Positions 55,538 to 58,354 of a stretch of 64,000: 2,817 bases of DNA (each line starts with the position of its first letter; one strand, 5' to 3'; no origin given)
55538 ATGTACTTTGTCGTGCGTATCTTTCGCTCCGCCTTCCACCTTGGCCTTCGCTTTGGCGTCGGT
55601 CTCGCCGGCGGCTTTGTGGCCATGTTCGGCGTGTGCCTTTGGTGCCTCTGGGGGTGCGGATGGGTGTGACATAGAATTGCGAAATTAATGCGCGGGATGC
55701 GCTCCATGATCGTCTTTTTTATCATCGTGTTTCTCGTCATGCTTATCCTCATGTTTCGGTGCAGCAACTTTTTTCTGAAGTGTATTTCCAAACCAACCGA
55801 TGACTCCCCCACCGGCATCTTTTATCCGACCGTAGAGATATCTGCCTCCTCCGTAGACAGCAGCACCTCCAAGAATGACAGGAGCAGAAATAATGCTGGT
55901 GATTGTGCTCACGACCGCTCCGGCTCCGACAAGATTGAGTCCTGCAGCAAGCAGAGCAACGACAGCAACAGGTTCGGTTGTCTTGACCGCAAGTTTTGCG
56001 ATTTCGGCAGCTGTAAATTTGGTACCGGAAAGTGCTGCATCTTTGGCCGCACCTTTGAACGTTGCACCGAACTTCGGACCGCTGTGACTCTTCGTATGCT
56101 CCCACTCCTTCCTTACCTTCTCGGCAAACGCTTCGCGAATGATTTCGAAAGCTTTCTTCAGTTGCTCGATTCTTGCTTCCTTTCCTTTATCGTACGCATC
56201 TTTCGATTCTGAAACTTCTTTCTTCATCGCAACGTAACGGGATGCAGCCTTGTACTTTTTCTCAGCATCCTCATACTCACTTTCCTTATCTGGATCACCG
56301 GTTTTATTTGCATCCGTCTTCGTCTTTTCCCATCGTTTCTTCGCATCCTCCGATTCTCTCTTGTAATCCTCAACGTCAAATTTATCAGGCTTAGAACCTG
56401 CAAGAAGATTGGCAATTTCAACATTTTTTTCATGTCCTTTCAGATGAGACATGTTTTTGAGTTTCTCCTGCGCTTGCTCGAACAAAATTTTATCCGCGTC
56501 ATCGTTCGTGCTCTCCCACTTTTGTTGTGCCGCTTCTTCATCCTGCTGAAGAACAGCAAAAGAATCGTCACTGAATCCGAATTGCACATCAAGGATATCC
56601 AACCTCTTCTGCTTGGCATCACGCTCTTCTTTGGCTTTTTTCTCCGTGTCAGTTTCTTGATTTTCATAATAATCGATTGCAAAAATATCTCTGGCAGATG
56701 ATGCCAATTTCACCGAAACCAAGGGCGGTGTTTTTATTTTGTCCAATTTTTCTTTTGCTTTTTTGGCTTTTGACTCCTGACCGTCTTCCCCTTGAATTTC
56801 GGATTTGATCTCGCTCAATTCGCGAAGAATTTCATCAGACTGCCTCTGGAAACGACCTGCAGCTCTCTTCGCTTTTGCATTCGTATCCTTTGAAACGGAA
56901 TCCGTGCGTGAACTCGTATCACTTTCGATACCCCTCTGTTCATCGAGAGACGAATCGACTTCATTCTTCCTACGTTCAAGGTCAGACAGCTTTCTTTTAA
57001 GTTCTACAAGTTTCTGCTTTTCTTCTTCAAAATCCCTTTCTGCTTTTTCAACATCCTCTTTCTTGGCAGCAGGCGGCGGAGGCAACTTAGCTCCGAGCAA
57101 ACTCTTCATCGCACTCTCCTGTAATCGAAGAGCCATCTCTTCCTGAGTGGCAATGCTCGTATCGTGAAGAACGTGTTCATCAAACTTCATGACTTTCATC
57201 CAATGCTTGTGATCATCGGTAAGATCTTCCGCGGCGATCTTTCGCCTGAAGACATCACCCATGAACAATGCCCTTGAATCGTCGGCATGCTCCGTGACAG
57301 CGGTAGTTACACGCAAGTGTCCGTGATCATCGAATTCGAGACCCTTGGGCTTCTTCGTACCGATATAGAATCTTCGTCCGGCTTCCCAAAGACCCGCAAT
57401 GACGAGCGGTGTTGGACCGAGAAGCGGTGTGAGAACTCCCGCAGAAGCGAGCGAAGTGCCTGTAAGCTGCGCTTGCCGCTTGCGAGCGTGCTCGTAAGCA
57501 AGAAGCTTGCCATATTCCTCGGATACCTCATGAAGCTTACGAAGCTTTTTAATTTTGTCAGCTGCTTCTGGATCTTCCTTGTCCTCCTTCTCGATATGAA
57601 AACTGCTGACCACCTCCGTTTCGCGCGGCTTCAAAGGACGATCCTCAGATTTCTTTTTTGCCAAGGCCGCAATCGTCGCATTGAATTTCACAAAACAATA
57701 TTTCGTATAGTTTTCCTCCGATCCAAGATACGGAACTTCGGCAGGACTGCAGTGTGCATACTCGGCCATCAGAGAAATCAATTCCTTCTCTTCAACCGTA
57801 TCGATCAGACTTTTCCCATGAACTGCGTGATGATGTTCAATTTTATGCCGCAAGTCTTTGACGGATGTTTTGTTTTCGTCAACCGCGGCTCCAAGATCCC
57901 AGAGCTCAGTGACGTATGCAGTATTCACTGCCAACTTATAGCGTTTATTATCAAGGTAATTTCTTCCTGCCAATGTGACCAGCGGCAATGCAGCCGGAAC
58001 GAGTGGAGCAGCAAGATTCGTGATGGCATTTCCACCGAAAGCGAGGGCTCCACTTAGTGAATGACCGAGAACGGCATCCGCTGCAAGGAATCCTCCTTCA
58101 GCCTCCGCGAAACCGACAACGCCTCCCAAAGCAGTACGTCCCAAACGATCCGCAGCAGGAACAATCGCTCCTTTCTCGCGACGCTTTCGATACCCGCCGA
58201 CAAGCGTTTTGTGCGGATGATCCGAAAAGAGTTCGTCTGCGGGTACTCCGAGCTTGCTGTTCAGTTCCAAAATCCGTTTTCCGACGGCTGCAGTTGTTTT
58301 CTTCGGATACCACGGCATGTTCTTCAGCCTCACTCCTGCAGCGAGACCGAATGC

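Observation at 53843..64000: Tightly packed six-gene operon of ORFan proteins led by two giant proteins; best candidate for an undescribed system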

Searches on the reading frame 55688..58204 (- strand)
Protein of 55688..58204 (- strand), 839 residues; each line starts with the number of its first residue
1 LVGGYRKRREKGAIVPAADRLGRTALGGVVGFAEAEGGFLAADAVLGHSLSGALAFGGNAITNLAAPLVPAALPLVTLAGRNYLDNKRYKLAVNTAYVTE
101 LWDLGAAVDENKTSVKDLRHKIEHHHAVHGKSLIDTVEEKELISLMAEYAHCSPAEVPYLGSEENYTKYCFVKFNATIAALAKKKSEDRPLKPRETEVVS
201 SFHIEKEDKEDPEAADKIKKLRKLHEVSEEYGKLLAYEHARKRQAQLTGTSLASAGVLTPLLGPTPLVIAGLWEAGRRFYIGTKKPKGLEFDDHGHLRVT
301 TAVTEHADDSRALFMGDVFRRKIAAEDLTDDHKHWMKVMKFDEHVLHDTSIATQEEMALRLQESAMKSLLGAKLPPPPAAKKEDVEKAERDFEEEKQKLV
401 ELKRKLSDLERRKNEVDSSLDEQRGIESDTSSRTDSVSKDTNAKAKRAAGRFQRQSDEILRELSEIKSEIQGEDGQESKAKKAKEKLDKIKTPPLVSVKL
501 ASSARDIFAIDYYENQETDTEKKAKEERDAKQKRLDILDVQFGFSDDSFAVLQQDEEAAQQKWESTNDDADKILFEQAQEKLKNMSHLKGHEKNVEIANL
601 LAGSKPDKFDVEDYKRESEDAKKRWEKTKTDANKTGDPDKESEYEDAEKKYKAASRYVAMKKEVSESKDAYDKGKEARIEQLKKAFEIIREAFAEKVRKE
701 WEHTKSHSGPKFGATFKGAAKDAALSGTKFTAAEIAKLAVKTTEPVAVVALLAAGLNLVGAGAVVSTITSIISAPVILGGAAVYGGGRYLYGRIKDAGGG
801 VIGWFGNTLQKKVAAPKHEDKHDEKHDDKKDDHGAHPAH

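Call 94: predict_structure(alignment_id=A6)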
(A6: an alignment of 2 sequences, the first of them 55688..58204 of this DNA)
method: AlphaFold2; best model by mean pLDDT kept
length: 839 residues; sequences in the alignment: 2
mean_pLDDT: 39.9   pTM: 0.25
mean pLDDT of the five models: 39.9, 38.9, 38.4, 38.3, 33.7
residues with pLDDT >= 90: 0; 70-90: 108; 50-70: 69; < 50: 662
segments of 3 or more residues with pLDDT < 50: 1-210, 212-215, 223-380, 493-524, 534-611, 663-668, 673-675, 678-839
pLDDT, mean of each block of 10 residues (from residue 1): 27 28 26 26 28 27 27 24 25 28 34 38 34 32 37 36 43 41 32 24 30 48 42 37 30 25 25 27 28 33 27 25 29 28 25 32 32 33 71 80 83 84 76 66 79 86 84 76 74 36 23 28 49 42 33 35 34 38 34 36 33 62 73 62 65 60 49 47 43 40 34 30 28 31 28 28 26 24 24 26 26 25 28 31
secondary structure, 60 per line:
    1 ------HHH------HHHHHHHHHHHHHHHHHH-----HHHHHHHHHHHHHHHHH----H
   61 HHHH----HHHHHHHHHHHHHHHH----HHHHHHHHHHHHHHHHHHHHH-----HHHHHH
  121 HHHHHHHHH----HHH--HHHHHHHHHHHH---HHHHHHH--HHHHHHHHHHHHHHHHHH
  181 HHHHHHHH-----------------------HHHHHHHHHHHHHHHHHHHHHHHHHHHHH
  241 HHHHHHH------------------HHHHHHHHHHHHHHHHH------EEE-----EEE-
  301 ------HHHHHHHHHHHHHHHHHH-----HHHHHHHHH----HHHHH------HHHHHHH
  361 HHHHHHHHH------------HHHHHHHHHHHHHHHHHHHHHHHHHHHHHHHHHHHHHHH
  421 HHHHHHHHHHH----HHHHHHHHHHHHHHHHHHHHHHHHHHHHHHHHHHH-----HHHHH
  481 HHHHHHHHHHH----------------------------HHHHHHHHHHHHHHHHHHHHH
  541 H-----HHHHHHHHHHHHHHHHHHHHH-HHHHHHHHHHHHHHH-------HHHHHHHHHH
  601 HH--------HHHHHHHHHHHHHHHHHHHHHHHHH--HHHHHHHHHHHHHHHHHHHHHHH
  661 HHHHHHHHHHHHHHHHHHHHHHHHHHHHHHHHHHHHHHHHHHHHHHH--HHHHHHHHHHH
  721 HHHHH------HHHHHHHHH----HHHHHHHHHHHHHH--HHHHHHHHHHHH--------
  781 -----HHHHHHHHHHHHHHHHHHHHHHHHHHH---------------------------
elements in order (helices of 4 or more, strands of 3 or more residues): H16-33 H39-55 H60-64 H69-84 H89-109 H115-129 H139-150 H154-160 H163-188 H212-247 H266-282 E289-291 E297-299 H307-324 H330-338 H343-347 H354-369 H382-431 H436-470 H476-491 H520-541 H547-567 H569-583 H591-602 H611-635 H638-707 H710-725 H732-740 H745-758 H761-772 H786-812

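Call 103: search_solved_structures(query=A5, max_evalue=1)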
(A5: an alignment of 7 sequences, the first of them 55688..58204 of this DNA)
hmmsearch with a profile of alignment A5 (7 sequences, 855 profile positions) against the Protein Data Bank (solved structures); distinct sequences matched with E-value up to 1: 7.
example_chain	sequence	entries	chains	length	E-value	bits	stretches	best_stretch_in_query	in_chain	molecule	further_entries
3wqt_A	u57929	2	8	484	0.041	15.7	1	686-759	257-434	Cell division protein FtsA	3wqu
5ofo_C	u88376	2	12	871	0.15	13.8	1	620-741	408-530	Chaperone protein ClpB,ATP-dependent Clp protease ATP-binding subunit ClpA,Chaperone prote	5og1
4d2q_A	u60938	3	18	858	0.25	13.2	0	620-741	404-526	CLPB | CHAPERONE PROTEIN CLPB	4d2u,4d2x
6rn2_A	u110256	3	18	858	0.31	12.8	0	620-741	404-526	Chaperone protein ClpB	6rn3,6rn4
3wt0_A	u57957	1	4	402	0.39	12.5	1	686-735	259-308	Cell division protein FtsA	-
1wpa_A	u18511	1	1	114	0.49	12.2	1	599-689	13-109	Occludin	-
4ciu_A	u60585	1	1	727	0.73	11.6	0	620-741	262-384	CHAPERONE PROTEIN CLPB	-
